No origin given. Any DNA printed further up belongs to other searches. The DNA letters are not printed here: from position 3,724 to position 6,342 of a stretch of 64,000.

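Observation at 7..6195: RGS-RhoGEF megaprotein with about 25 IQ motifs and an LRR block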

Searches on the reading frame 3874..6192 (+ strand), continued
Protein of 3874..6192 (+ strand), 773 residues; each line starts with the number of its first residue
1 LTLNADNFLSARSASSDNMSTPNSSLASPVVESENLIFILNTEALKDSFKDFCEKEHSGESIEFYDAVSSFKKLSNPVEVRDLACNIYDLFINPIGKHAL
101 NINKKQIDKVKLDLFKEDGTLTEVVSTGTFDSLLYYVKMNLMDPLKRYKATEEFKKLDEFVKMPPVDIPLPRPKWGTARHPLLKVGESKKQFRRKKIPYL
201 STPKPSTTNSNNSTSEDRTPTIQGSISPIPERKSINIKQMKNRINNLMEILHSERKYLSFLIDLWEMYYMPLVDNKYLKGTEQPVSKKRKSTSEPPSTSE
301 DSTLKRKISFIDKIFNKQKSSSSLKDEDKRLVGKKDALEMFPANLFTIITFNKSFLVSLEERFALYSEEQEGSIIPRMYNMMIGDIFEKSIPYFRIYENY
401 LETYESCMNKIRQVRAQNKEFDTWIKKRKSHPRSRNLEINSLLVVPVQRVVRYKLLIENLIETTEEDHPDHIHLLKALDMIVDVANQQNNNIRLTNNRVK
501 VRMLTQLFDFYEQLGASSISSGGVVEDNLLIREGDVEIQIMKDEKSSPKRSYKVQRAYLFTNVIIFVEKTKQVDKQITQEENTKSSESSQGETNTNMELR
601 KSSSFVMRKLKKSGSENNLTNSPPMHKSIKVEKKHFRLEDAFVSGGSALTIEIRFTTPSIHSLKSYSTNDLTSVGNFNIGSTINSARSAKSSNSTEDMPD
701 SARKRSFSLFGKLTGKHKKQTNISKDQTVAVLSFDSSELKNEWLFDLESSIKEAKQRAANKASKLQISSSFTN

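Call 39: search_solved_structures(query=A1, max_evalue=0.01, show_alignments=2)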
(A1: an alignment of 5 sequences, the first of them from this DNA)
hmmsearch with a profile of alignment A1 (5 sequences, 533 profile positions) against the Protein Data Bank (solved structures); distinct sequences matched with E-value up to 0.01: 107 (the best 60 are shown).
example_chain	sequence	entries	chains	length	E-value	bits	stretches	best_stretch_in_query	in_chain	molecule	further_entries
4gzu_A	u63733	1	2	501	5.7e-27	97.8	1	248-525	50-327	FERM, RhoGEF and pleckstrin domain-containing protein 2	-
1ki1_B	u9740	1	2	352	4.9e-25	91.4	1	238-457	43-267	intersectin long form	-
3qbv_B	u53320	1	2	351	4.8e-24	88.1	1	238-457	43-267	Intersectin-1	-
8zlf_A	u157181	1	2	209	1.3e-23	86.7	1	187-406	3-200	Rho/RAC guanine nucleotide exchange factor, putative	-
3jv3_A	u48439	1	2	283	1.3e-23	86.6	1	237-402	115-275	Intersectin-1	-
5hzj_A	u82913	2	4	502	7.7e-23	84.1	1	277-457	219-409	Intersectin-1,NPH1-1,Intersectin-1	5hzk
5hzi_A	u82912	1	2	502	2e-22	82.8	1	277-457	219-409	Intersectin-1,NPH1-1,Intersectin-1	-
3jzy_A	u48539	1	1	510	3e-22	82.2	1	252-469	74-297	Intersectin 2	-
9jb3_A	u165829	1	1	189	1.2e-21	80.2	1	255-393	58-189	FYVE, RhoGEF and PH domain-containing protein 6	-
4h6y_A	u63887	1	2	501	8e-21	77.5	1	246-528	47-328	FERM, RhoGEF and pleckstrin domain-containing protein 1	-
3gf9_A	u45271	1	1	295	4e-20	75.2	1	252-401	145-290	Intersectin 2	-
5fi0_A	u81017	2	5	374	4.3e-19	71.8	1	185-517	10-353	Phosphatidylinositol 3,4,5-trisphosphate-dependent Rac exchanger 1 protein,Phosphatidylino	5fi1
4yon_A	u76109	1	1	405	5.9e-19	71.3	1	185-517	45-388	Phosphatidylinositol 3,4,5-trisphosphate-dependent Rac exchanger 1 protein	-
2dfk_A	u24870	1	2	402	1.3e-18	70.1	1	190-526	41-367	collybistin II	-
4mt6_A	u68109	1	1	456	2.1e-18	69.5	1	190-526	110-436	Rho guanine nucleotide exchange factor 9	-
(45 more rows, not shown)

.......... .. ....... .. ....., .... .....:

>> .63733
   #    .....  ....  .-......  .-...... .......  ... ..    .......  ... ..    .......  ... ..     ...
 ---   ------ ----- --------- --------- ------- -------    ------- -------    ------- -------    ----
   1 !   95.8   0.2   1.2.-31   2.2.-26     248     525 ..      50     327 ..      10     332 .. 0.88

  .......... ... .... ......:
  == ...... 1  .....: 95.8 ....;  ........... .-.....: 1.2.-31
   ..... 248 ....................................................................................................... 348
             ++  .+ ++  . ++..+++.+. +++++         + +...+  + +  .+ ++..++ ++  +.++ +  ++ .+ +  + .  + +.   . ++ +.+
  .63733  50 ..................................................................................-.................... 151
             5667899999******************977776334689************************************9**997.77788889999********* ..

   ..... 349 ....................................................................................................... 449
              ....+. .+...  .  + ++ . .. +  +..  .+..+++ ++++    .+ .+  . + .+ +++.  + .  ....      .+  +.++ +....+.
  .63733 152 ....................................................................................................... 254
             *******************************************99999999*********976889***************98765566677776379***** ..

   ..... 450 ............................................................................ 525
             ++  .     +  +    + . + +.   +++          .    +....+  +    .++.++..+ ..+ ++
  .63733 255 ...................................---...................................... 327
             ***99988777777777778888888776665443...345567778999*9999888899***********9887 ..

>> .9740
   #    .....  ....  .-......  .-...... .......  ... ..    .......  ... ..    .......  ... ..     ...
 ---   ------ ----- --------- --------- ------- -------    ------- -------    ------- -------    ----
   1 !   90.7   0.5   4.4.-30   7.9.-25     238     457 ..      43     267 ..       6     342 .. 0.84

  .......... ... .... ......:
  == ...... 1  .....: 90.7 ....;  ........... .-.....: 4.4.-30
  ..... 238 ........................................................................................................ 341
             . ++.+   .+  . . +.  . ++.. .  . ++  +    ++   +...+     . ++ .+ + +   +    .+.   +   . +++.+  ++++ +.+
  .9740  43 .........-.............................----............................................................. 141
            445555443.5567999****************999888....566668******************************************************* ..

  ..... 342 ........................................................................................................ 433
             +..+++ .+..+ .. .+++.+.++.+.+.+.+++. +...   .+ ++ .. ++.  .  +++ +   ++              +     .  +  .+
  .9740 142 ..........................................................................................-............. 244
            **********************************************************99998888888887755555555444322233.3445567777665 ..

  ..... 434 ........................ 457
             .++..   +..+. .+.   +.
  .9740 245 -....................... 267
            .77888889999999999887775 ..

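Call 50: predict_structure(alignment_id=A1)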
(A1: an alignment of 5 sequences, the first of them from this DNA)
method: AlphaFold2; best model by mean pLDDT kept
length: 742 residues; sequences in the alignment: 5
mean_pLDDT: 62.6   pTM: 0.45
mean pLDDT of the five models: 62.6, 61.1, 59.7, 56.6, 51.0
residues with pLDDT >= 90: 52; 70-90: 343; 50-70: 79; < 50: 268
segments of 3 or more residues with pLDDT < 50: 132-202, 248-273, 275-277, 283-294, 485-494, 513-519, 540-598, 627-694, 735-742
pLDDT, mean of each block of 10 residues (from residue 1): 77 83 82 88 84 90 84 84 81 81 85 83 71 40 30 28 28 27 26 33 68 90 88 82 59 37 32 47 40 53 81 85 90 67 75 91 83 77 79 79 61 72 93 89 94 84 76 67 47 58 83 47 82 72 32 25 25 27 26 36 78 85 60 26 26 25 28 36 30 60 88 90 79 47 35
secondary structure, 60 per line:
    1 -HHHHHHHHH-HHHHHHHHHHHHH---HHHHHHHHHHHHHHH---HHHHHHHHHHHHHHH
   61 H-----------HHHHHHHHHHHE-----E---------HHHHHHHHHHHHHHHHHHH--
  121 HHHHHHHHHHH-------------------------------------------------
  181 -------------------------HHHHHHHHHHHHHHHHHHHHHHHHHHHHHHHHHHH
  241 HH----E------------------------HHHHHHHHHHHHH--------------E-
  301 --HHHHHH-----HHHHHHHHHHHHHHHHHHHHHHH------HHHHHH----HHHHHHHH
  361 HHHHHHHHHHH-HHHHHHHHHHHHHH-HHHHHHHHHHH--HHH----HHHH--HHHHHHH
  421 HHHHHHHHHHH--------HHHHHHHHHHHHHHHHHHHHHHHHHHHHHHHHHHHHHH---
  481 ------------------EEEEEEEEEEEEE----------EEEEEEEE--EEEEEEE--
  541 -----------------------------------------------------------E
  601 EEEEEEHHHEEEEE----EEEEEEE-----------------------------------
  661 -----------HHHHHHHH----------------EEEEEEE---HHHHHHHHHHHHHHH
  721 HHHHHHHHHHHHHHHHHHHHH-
elements in order (helices of 4 or more, strands of 3 or more residues): H2-10 H12-24 H28-42 H46-61 H73-83 H100-118 H121-131 H206-242 H272-284 H303-308 H314-336 H343-348 H353-371 H373-386 H388-398 H408-411 H414-431 H440-477 E499-511 E522-529 E532-538 E600-606 E610-614 E619-625 H672-679 E696-702 H706-741

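Call 52: fold_search(model_id=the predicted structure, library=pdb)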
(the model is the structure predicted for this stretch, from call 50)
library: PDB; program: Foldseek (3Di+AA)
matches with E <= 10: 490; with E <= 0.001: 128
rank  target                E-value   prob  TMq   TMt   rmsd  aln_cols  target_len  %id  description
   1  1ki1_B                8.9e-12  1.00  0.27  0.53   6.6       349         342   19  Guanine Nucleotide Exchange Region of Intersectin in Complex with Cdc42 (released 2002-05-29)
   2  4yon_A                2.5e-11  1.00  0.25  0.49  12.1       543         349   15  P-Rex1:Rac1 complex (released 2015-07-01)
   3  5fi0_A                4.2e-11  1.00  0.24  0.46  10.8       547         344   14  Crystal Structure of the P-Rex1 DH/PH tandem in complex with Rac1 (released 2016-04-20)
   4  2dfk_A                7.5e-11  1.00  0.24  0.46  12.5       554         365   12  Crystal structure of the CDC42-Collybistin II complex (released 2006-05-02)
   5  5fi1_A                7.8e-11  1.00  0.26  0.46  10.0       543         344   14  Crystal Structure of the P-Rex1 DH/PH tandem in complex with Cdc42 (released 2016-04-20)
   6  7csr_A                1.1e-10  1.00  0.32  0.53   7.6       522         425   13  Structure of Ephexin4 R676L (released 2021-02-24)
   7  1foe_E                1.3e-10  1.00  0.23  0.44  12.7       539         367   14  CRYSTAL STRUCTURE OF RAC1 IN COMPLEX WITH THE GUANINE NUCLEOTIDE EXCHANGE REGION OF TIAM1 (released 2001-01-17)
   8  5fi0_E                1.5e-10  1.00  0.26  0.47   9.4       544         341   14  Crystal Structure of the P-Rex1 DH/PH tandem in complex with Rac1 (released 2016-04-20)
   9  1foe_C                1.7e-10  1.00  0.23  0.44  12.7       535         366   15  CRYSTAL STRUCTURE OF RAC1 IN COMPLEX WITH THE GUANINE NUCLEOTIDE EXCHANGE REGION OF TIAM1 (released 2001-01-17)
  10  4mt6                  1.8e-10  1.00  0.32  0.56   7.5       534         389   12  Crystal structure of closed inactive collybistin (released 2014-08-13)
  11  3odo_A                1.9e-10  1.00  0.31  0.56   9.8       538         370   11  Crystal Structure of the DH/PH Domains of p115-RhoGEF (released 2011-01-05)
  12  5fi0_C                2.0e-10  1.00  0.24  0.45  10.2       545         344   14  Crystal Structure of the P-Rex1 DH/PH tandem in complex with Rac1 (released 2016-04-20)
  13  3kz1_A                2.2e-10  1.00  0.31  0.58   8.6       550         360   13  Crystal Structure of the Complex of PDZ-RhoGEF DH/PH domains with GTP-gamma-S Activated RhoA (released 2010-04-28)
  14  7csp_A                2.2e-10  1.00  0.29  0.44   8.6       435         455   14  Structure of Ephexin4 IDPSH (released 2021-02-24)
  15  7cso_A                2.7e-10  1.00  0.31  0.49   6.9       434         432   14  Structure of Ephexin4 DH-PH-SH3 (released 2021-02-24)
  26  4mt7                  4.7e-10  1.00  0.26  0.48  10.0       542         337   12  Crystal structure of collybistin I (released 2014-08-13)
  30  4gzu_A                7.9e-10  1.00  0.33  0.52   7.7       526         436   13  Crystal structure of the DH-PH-PH domain of FARP2 (released 2013-03-13)
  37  4gou                  1.7e-09  1.00  0.27  0.37  17.1       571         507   12  Crystal structure of an RGS-RhoGEF from Entamoeba histolytica (released 2013-01-09)
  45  4d0n_B                2.8e-09  1.00  0.30  0.52  10.0       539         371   12  AKAP13 (AKAP-Lbc) RhoGEF domain in complex with RhoA (released 2014-05-21)
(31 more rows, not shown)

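Call 53: find_homologous_proteins(query=A1, max_evalue=1e-20)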
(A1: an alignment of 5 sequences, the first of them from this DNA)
Query A1 (5 sequences) (742 aa, profile of the alignment): 7 proteins with E <= 1e-20 among 8000 candidates.
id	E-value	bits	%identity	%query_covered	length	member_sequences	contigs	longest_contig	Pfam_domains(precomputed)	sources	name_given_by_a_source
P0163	2.5e-36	144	32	17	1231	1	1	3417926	PF22697.3,PF01363.28,PF00621.26,PF00169.36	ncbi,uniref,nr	ncbi:FYVE, RhoGEF and PH domain-containing protein 6 [Phytophthora ramorum]|uniref:FYVE, RhoGEF and 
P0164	3.4e-27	113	34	18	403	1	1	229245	PF22697.3,PF00621.26,PF00169.36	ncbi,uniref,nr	ncbi:hypothetical protein HK103_000543 [Boothiomyces macroporosus]|uniref:Uncharacterized protein n=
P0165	1.2e-26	112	26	21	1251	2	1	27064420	PF22697.3,PF16453.12,PF01363.28,PF00621.26,PF00169.36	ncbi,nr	ncbi:FYVE, RhoGEF and PH domain-containing protein 6-like isoform X2 [Cyclopterus lumpus]|nr:FYVE, R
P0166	3.5e-26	110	25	21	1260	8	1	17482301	PF22697.3,PF16453.12,PF01363.28,PF00621.26,PF00169.36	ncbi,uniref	ncbi:FYVE, RhoGEF and PH domain-containing protein 6-like [Anarhichas minor]|uniref:FYVE, RhoGEF and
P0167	1.2e-25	108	26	21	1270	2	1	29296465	PF22697.3,PF16453.12,PF01363.28,PF00621.26,PF00169.36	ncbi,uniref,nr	ncbi:FYVE, RhoGEF and PH domain-containing protein 6-like isoform X2 [Anoplopoma fimbria]|uniref:FYV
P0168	4.4e-24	103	34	15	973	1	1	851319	PF00621.26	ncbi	ncbi:hypothetical protein ABK040_001405 [Willaertia magna]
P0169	2.6e-23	101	28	30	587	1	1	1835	PF15409.14,PF22697.3,PF16453.12,PF01363.28,PF00621.26,PF00169.36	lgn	-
